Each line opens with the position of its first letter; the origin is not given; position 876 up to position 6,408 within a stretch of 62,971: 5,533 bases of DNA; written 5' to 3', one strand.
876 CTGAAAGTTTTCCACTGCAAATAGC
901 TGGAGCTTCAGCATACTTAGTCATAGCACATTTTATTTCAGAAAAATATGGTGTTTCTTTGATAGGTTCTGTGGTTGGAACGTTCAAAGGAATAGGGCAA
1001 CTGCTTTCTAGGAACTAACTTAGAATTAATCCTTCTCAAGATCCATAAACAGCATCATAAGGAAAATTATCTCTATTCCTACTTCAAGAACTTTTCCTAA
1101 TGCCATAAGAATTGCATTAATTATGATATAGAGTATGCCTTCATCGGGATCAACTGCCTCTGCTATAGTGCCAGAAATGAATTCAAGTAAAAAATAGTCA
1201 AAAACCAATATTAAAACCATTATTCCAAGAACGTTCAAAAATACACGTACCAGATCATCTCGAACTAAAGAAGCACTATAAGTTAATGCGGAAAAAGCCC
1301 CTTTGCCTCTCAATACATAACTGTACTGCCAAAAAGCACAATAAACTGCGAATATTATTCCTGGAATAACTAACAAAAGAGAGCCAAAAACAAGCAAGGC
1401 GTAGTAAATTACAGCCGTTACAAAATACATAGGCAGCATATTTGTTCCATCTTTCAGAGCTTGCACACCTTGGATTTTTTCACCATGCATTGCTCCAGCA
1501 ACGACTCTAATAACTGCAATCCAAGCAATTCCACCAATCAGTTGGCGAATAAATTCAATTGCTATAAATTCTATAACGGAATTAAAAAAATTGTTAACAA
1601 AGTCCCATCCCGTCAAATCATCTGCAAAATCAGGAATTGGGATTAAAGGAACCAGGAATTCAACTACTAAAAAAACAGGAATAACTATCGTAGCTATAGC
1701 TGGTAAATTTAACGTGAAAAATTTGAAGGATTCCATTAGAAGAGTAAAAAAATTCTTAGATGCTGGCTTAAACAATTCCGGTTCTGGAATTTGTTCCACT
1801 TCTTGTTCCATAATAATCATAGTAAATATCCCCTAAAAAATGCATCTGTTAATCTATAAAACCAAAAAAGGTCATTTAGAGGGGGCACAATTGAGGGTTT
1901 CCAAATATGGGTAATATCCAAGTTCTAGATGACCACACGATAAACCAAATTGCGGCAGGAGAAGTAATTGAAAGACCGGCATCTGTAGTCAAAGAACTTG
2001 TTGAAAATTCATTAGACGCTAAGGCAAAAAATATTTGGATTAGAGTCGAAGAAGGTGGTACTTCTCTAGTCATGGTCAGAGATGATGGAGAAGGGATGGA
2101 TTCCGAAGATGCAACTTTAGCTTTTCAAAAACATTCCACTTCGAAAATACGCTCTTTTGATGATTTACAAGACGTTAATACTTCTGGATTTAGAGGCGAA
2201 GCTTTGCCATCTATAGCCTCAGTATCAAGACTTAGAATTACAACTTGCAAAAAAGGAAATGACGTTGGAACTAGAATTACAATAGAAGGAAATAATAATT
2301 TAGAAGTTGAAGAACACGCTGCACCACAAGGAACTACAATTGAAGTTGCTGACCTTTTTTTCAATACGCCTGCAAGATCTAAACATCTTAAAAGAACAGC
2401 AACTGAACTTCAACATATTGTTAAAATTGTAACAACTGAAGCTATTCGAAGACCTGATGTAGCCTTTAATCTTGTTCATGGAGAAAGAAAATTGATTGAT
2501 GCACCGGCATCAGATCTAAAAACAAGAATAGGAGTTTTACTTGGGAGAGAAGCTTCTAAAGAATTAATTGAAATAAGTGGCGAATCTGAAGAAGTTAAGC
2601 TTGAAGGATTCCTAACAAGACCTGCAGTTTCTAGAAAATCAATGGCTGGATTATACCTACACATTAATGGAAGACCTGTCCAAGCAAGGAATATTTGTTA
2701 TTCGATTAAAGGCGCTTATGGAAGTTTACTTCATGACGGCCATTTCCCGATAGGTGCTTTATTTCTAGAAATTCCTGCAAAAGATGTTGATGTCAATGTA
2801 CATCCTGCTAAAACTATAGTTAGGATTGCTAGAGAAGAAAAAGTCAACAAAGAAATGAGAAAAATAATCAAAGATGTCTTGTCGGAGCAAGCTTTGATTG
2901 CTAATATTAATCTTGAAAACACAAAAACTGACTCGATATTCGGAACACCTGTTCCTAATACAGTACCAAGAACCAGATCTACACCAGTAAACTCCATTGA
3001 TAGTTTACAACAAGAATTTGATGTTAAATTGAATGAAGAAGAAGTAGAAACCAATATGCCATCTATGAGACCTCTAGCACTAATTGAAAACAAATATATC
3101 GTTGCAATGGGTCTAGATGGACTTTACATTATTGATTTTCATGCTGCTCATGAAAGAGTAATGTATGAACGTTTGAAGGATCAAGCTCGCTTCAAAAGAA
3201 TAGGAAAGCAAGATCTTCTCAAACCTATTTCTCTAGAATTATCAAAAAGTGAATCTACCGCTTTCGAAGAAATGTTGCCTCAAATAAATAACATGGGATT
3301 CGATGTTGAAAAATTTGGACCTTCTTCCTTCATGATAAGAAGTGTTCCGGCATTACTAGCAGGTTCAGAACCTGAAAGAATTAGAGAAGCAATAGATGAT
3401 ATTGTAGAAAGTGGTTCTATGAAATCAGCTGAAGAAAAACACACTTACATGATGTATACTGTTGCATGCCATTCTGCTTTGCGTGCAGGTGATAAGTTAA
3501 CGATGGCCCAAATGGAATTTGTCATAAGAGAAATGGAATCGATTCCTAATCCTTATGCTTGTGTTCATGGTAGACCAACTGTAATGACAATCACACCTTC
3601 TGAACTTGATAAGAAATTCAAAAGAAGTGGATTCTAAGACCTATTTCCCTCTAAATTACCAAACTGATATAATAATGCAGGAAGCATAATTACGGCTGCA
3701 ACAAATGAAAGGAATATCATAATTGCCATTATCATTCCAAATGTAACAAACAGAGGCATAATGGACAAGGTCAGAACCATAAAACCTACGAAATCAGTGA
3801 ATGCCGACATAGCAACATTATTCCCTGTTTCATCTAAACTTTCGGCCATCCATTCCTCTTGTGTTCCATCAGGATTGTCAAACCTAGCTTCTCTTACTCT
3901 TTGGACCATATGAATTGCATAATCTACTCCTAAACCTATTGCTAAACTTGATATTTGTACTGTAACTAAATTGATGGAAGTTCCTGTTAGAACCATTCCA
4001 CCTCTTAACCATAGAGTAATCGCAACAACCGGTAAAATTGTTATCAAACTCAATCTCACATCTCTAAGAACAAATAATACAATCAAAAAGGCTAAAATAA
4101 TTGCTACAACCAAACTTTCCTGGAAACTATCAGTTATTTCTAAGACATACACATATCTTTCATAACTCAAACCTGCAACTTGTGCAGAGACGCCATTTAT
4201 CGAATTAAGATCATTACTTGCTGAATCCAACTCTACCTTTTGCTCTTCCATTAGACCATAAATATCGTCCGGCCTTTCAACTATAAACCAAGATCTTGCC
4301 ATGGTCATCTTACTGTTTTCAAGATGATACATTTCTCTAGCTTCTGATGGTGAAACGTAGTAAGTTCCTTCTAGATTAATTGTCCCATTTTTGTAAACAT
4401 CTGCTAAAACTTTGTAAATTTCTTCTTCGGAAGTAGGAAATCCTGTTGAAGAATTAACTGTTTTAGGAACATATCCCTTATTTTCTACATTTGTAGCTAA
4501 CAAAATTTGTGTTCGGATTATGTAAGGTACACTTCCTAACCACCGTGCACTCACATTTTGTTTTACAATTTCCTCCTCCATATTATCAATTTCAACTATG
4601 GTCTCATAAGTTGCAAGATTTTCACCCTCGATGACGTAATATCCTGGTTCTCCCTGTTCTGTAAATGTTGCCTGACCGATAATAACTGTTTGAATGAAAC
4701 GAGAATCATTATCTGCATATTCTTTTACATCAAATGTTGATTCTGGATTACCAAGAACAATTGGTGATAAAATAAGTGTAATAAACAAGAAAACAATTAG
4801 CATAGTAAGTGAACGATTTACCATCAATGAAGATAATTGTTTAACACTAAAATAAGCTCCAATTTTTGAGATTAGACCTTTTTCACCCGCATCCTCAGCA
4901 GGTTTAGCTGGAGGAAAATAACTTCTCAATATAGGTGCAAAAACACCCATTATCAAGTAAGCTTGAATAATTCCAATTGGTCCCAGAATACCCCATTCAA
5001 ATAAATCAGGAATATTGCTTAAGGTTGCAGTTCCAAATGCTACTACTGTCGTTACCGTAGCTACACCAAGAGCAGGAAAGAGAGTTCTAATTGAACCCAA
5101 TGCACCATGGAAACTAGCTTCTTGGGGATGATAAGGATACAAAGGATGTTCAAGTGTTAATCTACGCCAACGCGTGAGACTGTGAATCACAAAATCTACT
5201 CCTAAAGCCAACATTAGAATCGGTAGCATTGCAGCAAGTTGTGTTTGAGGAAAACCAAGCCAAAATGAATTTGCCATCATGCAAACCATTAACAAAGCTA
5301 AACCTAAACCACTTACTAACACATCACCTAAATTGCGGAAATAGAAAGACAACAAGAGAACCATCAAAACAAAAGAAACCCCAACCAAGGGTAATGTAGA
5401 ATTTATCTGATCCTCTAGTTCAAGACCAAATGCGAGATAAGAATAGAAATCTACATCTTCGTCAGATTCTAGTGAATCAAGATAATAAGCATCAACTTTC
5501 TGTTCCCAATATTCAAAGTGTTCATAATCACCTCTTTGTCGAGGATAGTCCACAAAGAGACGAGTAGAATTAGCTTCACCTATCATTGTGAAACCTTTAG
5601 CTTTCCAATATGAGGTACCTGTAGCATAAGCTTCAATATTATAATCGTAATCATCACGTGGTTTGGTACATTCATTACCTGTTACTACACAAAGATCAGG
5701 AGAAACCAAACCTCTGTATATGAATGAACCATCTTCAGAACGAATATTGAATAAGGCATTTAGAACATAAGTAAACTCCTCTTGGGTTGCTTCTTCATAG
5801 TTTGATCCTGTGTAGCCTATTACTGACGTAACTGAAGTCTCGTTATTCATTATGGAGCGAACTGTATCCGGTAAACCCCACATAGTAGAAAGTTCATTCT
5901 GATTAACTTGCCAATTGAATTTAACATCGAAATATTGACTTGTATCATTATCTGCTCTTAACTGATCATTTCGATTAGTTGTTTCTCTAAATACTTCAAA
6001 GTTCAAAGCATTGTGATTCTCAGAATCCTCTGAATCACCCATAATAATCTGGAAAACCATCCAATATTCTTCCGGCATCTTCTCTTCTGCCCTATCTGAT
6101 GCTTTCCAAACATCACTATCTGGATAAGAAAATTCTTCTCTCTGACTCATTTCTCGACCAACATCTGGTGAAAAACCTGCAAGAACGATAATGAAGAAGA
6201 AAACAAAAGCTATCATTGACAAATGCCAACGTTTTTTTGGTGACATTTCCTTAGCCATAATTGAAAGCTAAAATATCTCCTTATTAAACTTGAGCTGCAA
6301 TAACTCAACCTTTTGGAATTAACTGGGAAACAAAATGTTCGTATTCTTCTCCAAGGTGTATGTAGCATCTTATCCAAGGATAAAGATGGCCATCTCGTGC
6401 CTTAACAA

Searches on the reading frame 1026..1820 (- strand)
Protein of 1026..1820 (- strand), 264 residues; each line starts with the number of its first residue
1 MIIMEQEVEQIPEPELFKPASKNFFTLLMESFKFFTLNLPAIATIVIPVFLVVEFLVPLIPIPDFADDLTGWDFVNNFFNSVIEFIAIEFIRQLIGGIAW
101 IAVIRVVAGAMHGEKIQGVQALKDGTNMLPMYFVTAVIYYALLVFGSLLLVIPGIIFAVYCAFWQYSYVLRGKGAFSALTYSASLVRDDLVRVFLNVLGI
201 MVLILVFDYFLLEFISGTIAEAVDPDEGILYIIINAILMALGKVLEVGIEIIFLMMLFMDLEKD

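Call 8: search_protein_families(library=pfam, proteins=[window:1026-1820:-], max_evalue=0.01)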
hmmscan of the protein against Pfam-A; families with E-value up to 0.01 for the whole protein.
window:1026-1820:- (264 aa): 0 families

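Call 57: search_protein_families(library=ncbifam, proteins=[window:1026-1820:-], max_evalue=0.1)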
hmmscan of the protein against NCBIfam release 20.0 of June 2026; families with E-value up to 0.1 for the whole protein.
window:1026-1820:- (264 aa): 0 families

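Call 69: search_protein_families(library=pfam, proteins=[window:1026-1820:-], max_evalue=10)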
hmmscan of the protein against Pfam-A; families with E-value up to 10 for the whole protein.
window:1026-1820:- (264 aa): 2 families
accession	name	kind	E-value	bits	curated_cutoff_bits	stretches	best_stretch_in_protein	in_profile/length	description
PF25231.1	DUF7847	-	0.093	12.4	28.7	1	102-258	100-250/252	Domain of unknown function (DUF7847)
PF06790.16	UPF0259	-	0.8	9.9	31.4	1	92-239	92-232/248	Uncharacterised protein family (UPF0259)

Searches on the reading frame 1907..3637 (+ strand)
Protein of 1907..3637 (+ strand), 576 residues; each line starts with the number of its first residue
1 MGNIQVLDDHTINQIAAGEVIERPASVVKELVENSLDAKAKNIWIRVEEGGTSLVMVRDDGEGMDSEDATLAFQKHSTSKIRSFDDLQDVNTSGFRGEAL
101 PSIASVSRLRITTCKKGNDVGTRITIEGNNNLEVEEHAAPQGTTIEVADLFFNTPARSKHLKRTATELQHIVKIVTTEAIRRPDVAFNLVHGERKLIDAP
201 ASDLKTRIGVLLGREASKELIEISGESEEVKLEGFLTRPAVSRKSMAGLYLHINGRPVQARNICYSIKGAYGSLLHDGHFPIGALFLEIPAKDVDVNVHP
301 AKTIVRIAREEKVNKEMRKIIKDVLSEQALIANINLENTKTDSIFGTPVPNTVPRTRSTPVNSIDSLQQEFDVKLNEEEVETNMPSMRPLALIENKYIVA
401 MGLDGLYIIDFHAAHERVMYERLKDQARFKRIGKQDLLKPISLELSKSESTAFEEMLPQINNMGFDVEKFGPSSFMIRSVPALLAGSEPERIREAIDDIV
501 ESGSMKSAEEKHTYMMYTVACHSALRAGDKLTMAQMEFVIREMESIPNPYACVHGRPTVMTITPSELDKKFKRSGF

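Call 8: search_protein_families(library=pfam, proteins=[window:1907-3637:+], max_evalue=0.01)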
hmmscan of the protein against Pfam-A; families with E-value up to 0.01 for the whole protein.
window:1907-3637:+ (576 aa): 4 families
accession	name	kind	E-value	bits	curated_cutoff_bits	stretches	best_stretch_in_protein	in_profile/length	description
PF08676.16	MutL_C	-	6.8e-37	126.8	25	1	390-531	1-142/142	MutL C terminal dimerisation domain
PF01119.25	DNA_mis_repair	-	2.6e-30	104.9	26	1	211-325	4-118/119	DNA mismatch repair protein, C-terminal domain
PF13589.12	HATPase_c_3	-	1.9e-13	51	25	1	25-127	4-106/137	Histidine kinase-, DNA gyrase B-, and HSP90-like ATPase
PF02518.31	HATPase_c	-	2e-09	38.3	26.4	1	22-145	4-103/111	Histidine kinase-, DNA gyrase B-, and HSP90-like ATPase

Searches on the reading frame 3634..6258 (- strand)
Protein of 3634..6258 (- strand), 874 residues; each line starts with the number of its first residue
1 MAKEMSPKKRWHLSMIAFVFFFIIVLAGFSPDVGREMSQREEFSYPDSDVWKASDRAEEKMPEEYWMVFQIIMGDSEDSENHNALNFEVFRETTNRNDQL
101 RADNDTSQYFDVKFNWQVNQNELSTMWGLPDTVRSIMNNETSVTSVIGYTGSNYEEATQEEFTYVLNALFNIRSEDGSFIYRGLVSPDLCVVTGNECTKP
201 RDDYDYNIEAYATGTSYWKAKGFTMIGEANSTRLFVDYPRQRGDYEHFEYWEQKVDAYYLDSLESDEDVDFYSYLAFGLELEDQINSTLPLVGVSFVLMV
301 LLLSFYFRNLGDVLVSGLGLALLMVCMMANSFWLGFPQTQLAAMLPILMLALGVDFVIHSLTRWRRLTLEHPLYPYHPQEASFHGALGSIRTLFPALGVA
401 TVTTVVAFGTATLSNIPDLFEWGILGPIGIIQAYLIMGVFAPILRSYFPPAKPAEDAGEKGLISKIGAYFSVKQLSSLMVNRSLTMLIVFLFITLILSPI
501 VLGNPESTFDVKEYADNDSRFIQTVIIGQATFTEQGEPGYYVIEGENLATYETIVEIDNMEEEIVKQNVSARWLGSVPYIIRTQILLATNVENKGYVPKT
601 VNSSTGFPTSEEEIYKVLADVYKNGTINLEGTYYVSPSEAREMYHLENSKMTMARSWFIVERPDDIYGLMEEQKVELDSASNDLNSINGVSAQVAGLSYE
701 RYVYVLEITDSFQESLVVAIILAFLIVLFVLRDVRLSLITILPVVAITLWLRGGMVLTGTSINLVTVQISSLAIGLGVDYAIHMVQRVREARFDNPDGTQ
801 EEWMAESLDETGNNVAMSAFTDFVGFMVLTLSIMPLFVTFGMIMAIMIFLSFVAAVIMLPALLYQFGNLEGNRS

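Call 6: search_protein_families(library=pfam, proteins=[window:3634-6258:-], max_evalue=0.01)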
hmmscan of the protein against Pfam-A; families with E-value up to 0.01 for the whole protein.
window:3634-6258:- (874 aa): 4 families
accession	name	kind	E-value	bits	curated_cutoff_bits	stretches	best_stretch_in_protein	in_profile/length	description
PF03176.21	MMPL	-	4.2e-19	69.1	20.5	1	710-868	143-304/333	MMPL family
PF02460.24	Patched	-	1.2e-12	48.2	23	2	725-863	19-154/156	Patched SSD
PF00873.25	ACR_tran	-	1.4e-09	36.7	28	1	699-862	320-485/1021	AcrB/AcrD/AcrF family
PF12349.14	Sterol-sensing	-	5.6e-07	30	22.3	1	752-863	24-133/153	Sterol-sensing domain of SREBP cleavage-activation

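Call 57: search_protein_families(library=ncbifam, proteins=[window:3634-6258:-], max_evalue=0.1)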
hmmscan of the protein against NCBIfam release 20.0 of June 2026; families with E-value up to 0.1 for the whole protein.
window:3634-6258:- (874 aa): 17 families
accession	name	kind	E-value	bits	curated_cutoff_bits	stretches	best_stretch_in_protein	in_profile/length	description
TIGR00921.1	2A067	subfamily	1.4e-41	142.4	351.9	1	281-863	186-731/733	hydrophobe/amphiphile efflux-3 (HAE3) family transporter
TIGR00833.1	actII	subfamily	3.9e-24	85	874.7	2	714-864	177-330/910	MMPL family RND transporter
TIGR03480.1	HpnN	hypoth_equivalog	2.1e-18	65.7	751.85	1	704-864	706-857/862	hopanoid biosynthesis associated RND transporter like protein HpnN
NF045600.2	BstA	equivalog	1e-09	36.9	1400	1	684-862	723-893/903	sterol transporter cytoplasmic membrane protein BstA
TIGR00915.1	2A0602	subfamily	2.1e-08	32.5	940.35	1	699-862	327-492/1050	efflux RND transporter permease subunit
NF052374.1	HopndTporHpnN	equivalog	2.4e-08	32.6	1100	1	709-864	271-424/858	hopanoid transporter HpnN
NF000282.2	RND_permease_1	subfamily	4.4e-08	31.5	1250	1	697-862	324-491/1029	multidrug efflux RND transporter permease subunit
TIGR00917.1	2A060601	subfamily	2.1e-06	25.7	1016.5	1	699-865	1040-1202/1204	NPC intracellular cholesterol transporter 1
TIGR00918.1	2A060602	subfamily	5.5e-06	24.3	1120.4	1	699-867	954-1118/1145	transmembrane receptor Patched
NF011706.2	PRK15127.1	equivalog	4.3e-05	21.6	2150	1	713-863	341-493/1049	multidrug efflux RND transporter permease subunit AcrB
NF007842.1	PRK10555.1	equivalog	9.8e-05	20.3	1854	1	697-862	325-492/1036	multidrug efflux RND transporter permease AcrD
NF009580.0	PRK13023.1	equivalog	0.0005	18.4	1153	1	689-795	271-378/775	protein translocase subunit SecDF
NF007133.0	PRK09579.1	equivalog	0.00054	17.6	1763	1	698-790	319-411/1017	multidrug efflux RND transporter permease subunit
NF007131.0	PRK09577.1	equivalog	0.0011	16.7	1768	1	698-862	325-491/1045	multidrug efflux RND transporter permease subunit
NF007798.0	PRK10503.1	equivalog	0.018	12.7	1584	1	709-862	340-494/1040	MdtB/MuxB family multidrug efflux RND transporter permease subunit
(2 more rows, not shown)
